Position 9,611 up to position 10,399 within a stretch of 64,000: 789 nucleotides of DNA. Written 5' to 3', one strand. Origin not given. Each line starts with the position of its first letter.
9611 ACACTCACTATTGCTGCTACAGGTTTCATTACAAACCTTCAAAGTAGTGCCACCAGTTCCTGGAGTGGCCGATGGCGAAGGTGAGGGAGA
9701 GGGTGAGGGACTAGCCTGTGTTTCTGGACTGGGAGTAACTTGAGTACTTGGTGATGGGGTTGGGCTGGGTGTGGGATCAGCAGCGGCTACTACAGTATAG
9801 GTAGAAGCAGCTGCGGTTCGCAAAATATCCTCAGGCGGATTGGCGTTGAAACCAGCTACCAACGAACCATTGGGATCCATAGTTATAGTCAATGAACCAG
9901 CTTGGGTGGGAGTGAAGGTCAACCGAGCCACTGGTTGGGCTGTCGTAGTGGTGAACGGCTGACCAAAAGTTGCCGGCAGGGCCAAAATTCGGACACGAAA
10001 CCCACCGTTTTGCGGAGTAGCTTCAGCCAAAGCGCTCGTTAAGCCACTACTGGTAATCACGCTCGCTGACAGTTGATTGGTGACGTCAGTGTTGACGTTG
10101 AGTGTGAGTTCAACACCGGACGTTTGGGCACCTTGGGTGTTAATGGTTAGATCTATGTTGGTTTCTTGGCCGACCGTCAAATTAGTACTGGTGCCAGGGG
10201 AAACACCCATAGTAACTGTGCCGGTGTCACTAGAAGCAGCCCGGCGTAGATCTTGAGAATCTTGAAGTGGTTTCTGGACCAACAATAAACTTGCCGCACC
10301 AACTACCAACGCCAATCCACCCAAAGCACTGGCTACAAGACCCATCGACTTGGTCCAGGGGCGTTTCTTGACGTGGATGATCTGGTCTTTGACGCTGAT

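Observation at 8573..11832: Adjacent dockerin-bearing secreted protein and membrane-anchored cohesin-like protein: a minimal cohesin-dockerin surface module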

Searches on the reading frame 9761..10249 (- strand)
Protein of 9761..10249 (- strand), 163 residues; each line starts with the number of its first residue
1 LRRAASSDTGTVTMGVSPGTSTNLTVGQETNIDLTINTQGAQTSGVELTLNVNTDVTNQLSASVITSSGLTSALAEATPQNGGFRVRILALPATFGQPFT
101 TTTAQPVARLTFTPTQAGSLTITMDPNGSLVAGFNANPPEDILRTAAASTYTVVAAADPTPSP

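Call 16: search_solved_structures(query=A1, max_evalue=10, show_alignments=2)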
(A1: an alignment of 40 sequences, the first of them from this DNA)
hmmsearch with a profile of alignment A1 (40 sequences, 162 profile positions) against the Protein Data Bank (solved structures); distinct sequences matched with E-value up to 10: 2.
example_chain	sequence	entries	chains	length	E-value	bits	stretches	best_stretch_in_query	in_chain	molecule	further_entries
5m2s_A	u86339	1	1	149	0.21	14.5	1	18-55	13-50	Putative cellulosomal scaffoldin protein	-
9dze_K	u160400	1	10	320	1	12.3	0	85-157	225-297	pD5-14 B component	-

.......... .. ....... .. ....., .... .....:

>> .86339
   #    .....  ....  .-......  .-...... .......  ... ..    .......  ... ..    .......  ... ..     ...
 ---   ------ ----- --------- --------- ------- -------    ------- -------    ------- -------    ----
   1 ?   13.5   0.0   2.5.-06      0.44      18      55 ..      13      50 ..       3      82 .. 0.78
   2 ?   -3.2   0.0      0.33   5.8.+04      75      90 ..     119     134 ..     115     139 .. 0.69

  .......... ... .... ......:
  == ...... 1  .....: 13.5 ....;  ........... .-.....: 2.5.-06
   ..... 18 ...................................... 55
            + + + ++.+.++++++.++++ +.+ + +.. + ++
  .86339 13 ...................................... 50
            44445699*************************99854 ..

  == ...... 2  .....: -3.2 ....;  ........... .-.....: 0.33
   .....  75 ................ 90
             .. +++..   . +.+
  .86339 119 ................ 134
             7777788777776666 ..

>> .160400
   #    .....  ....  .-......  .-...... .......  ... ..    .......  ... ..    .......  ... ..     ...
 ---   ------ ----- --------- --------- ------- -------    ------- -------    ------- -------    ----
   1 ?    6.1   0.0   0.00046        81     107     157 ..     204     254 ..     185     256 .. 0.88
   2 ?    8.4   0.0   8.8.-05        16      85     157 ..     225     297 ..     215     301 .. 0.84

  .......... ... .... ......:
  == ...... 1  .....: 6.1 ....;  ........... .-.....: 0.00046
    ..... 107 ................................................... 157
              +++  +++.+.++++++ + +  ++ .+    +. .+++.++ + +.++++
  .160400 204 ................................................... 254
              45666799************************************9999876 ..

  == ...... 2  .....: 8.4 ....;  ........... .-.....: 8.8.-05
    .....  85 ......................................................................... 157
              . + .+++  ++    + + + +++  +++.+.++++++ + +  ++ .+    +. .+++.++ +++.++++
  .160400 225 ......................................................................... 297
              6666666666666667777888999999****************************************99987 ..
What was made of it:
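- On Cohesin (Pfam PF00963): PDB 5m2s, E = 0.21 (call 16).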

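Call 17: search_protein_families(library=pfam, alignment_id=A1, max_evalue=1)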
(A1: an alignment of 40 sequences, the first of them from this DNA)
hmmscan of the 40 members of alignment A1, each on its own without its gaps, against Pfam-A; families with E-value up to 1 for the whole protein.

A. member 1, seq(163 aa): 3 families
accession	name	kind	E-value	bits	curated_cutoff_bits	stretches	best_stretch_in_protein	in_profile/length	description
PF08522.16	BT_3987-like_N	-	0.025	15.7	25.9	1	11-61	15-58/120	BT_3987-like, N-terminal domain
PF16573.10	CLP1_N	-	0.058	14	22.3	1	23-71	9-57/92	N-terminal beta-sandwich domain of polyadenylation factor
PF00114.24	Pilin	-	0.3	12.5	22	0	59-129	4-70/108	Pilin (bacterial filament)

B. families by the number of members that match (of 40 scanned): 33 families (the first 25 are shown)
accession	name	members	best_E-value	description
PF01105.29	EMP24_GP25L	3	0.0037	emp24/gp25L/p24 family/GOLD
PF04519.19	Bactofilin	2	0.042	Polymer-forming cytoskeletal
PF19119.5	DUF5803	1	0.0019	Family of unknown function (DUF5803)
PF04634.17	YezG-like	1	0.0049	Immunity protein YezG-like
PF04357.19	TamB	1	0.011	TamB, inner membrane protein subunit of TAM complex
PF24836.1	NQRA_2nd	1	0.019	NqrA second alpha/beta domain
PF14321.11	DUF4382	1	0.021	Domain of unknown function (DUF4382)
PF07615.16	Ykof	1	0.021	YKOF-related Family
PF08522.16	BT_3987-like_N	1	0.025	BT_3987-like, N-terminal domain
PF22639.1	Gp18_dom_I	1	0.025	Tail sheath protein Gp18-like domain I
PF06536.16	Av_adeno_fibre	1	0.042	Avian adenovirus fibre, N-terminal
PF24433.1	DUF7556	1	0.044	Family of unknown function (DUF7556)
PF18283.7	CBM77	1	0.055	Carbohydrate binding module 77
PF08948.16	PRD1_P5_spike_N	1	0.057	Bacteriophage PRD1, P5, spike N-terminal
PF16573.10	CLP1_N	1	0.058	N-terminal beta-sandwich domain of polyadenylation factor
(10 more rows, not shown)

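Call 26: predict_structure(alignment_id=A1)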
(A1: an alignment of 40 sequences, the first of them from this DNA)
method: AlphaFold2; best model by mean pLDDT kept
length: 163 residues; sequences in the alignment: 40
mean_pLDDT: 94.1   pTM: 0.87
mean pLDDT of the five models: 94.1, 93.4, 93.0, 92.6, 92.1
residues with pLDDT >= 90: 140; 70-90: 18; 50-70: 3; < 50: 2
segments of 3 or more residues with pLDDT < 50: none
pLDDT, mean of each block of 10 residues (from residue 1): 68 91 92 98 98 98 98 98 98 97 98 98 96 94 95 92 82
secondary structure, 60 per line:
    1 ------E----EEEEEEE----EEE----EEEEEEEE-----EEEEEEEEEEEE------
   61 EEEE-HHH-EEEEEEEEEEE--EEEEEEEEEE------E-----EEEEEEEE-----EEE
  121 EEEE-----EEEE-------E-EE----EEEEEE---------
elements in order: E12-18 E23-25 E30-37 E43-54 E61-64 E70-80 E83-92 E105-112 E118-124 E130-133 E149-154
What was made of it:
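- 9785..10234 (-): B: cohesin-like domain (aa ~58-207). AlphaFold2 with a 40-sequence alignment gives pLDDT 94.1 and pTM 0.87 (call 26).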

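Call 29: fold_search(model_id=the predicted structure, library=pdb)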
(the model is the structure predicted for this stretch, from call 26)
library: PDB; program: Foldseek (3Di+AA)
matches with E <= 10: 1910; with E <= 0.001: 50
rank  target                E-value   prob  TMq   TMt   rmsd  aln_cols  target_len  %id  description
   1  2jh2_A                4.4e-06  1.00  0.57  0.68   4.0       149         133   19  X-ray crystal structure of a cohesin-like module from Clostridium perfringens (released 2007-11-06)
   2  2w1n                  4.9e-06  1.00  0.57  0.43   4.3       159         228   19  cohesin and fibronectin type-III double module construct from the Clostridium perfringens glycoside hydrolase GH84C (released 2009-02-03)
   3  2vo8                  1.0e-05  1.00  0.64  0.75   3.4       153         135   14  Cohesin module from Clostridium perfringens ATCC13124 family 33 glycoside hydrolase. (released 2008-09-02)
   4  6kg8_MODEL_1_A        2.4e-05  1.00  0.51  0.53   7.7       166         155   17  Solution structure of CaCohA2 from Clostridium acetobutylicum (released 2020-07-08)
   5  2jh2_C                4.1e-05  1.00  0.53  0.65   5.0       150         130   17  X-ray crystal structure of a cohesin-like module from Clostridium perfringens (released 2007-11-06)
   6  9ifr                  4.1e-05  1.00  0.48  0.60   5.0       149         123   15  CLIPPER domain from the Gram-negative fibrillar adhesin "B9T28_05395 (released 2025-11-26)
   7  2o4e_MODEL_1_A        6.0e-05  1.00  0.55  0.55   4.8       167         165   18  The solution structure of a protein-protein interaction module from a family 84 glycoside hydrolase of Clostri (released 2007-11-06)
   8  6kge_A                6.3e-05  1.00  0.57  0.64   4.3       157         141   18  Crystal structure of CaDoc0917(R16D)-CaCohA2 complex at pH 5.5 (released 2020-07-08)
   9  1g1k_A                6.7e-05  1.00  0.56  0.63   5.0       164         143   11  COHESIN MODULE FROM THE CELLULOSOME OF CLOSTRIDIUM CELLULOLYTICUM (released 2000-11-22)
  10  2jh2_B                6.7e-05  1.00  0.52  0.62   5.2       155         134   17  X-ray crystal structure of a cohesin-like module from Clostridium perfringens (released 2007-11-06)
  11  6kgf_A                8.2e-05  1.00  0.59  0.66   4.3       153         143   18  Crystal structure of CaDoc0917(R16D)-CaCohA2 complex at pH 8.2 (released 2020-07-08)
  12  4dh2_C                1.0e-04  1.00  0.58  0.61   4.7       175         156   10  Crystal structure of Coh-OlpC(Cthe_0452)-Doc435(Cthe_0435) complex: A novel type I Cohesin-Dockerin complex from Clost (released 2012-11-28)
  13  5n5p_A                1.0e-04  1.00  0.51  0.58   5.7       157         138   11  Crystal structure of Ruminococcus flavefaciens' type III complex containing the fifth cohesin from scaffoldin B and th (released 2018-02-28)
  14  5es4_A                1.1e-04  1.00  0.52  0.10   4.7       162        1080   16  RE-REFINEMENT OF INTEGRIN ALPHAXBETA2 ECTODOMAIN IN THE CLOSED/BENT CONFORMATION (released 2016-03-02)
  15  5m2o_A                1.1e-04  1.00  0.49  0.57   6.4       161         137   11  R. flavefaciens' third ScaB cohesin in complex with a group 1 dockerin (released 2017-07-05)
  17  5m2s_A                1.3e-04  1.00  0.51  0.58   5.5       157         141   14  R. flavefaciens' third ScaB cohesin in complex with a group 1 dockerin (released 2017-07-05)
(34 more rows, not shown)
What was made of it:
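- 9785..10234 (-): Foldseek against PDB gives mostly cohesins among the top hits (E down to 4.4e-6, TM up to 0.75) (call 29).
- On Cohesin (Pfam PF00963): For the B domain (pLDDT 94.1), Foldseek top hits are cohesins, with E down to 4.4e-6 and target TM up to 0.75 (calls 26, 29).
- Closest known: Non-cellulosomal cohesin-dockerin pairs. Same: The C. perfringens cohesin-like modules are the best Foldseek matches of B's domain (call 29).
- Cohesin fold in B: the B domain model has pLDDT 94.1 (call 26), and its Foldseek top hits are almost all cohesins (call 29).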
